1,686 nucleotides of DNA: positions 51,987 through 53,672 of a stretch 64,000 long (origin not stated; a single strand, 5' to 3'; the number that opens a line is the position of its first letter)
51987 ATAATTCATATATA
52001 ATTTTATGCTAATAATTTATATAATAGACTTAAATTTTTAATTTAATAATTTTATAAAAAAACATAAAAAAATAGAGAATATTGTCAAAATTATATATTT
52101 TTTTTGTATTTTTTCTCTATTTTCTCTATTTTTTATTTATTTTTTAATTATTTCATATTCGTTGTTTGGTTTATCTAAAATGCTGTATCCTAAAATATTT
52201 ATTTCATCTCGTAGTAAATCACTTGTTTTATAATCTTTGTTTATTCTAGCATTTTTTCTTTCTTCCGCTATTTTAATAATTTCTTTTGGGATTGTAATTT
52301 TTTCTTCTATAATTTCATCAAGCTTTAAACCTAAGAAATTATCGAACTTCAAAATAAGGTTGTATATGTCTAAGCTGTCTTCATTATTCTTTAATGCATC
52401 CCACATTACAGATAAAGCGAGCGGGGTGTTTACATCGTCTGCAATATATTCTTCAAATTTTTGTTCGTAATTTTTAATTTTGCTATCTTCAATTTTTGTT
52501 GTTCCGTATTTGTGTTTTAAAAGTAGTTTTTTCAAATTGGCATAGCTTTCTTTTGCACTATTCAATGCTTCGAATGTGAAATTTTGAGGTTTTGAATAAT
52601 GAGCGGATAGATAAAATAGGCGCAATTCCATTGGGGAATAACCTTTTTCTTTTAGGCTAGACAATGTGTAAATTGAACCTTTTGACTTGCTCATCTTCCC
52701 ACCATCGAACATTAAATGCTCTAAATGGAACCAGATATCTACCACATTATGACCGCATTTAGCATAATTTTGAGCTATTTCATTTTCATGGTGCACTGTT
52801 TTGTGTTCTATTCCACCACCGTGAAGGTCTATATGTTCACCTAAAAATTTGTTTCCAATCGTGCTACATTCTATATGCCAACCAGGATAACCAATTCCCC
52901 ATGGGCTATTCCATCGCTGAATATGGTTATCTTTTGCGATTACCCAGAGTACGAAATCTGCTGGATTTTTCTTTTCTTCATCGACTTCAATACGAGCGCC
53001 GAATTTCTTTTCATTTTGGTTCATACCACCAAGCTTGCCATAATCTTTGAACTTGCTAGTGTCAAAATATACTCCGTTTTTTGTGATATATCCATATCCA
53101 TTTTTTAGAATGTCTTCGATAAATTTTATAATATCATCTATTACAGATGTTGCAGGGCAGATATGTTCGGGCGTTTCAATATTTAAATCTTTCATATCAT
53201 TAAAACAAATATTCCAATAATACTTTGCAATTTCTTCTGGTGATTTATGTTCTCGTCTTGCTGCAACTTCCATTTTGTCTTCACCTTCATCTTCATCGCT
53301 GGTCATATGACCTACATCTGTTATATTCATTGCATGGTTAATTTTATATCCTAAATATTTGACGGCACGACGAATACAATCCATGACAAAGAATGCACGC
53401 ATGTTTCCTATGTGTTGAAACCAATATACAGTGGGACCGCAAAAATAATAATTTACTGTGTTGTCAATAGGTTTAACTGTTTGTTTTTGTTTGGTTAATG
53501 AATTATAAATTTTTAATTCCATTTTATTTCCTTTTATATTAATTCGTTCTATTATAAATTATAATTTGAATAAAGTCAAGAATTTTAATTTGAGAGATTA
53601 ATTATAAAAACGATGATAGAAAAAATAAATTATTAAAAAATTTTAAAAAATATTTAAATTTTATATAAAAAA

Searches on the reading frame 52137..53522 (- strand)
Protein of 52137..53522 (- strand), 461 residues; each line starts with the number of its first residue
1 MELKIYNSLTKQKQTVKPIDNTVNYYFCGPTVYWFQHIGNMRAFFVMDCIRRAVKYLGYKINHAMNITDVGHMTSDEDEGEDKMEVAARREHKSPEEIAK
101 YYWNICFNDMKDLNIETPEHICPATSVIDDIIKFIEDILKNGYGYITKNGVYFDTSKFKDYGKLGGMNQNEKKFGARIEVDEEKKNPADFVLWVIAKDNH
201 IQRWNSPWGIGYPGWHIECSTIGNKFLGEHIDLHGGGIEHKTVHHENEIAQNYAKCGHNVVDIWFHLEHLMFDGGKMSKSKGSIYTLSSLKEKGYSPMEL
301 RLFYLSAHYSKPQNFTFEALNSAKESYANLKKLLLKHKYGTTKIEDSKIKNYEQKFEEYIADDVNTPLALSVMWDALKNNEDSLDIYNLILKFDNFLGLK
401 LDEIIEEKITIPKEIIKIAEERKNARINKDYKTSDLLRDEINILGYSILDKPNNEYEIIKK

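Call 71: search_protein_families(library=pfam, proteins=[window:52137-53522:-], max_evalue=0.00001)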
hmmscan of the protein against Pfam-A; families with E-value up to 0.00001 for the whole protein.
window:52137-53522:- (461 aa): 2 families
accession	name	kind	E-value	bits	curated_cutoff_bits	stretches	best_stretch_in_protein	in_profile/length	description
PF01406.26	tRNA-synt_1e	-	6.5e-85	285.6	27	1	20-324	7-300/301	tRNA synthetases class I (C) catalytic domain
PF09334.17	tRNA-synt_1g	-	1.1e-07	31.4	20.1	0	264-322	315-371/391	tRNA synthetases class I (M)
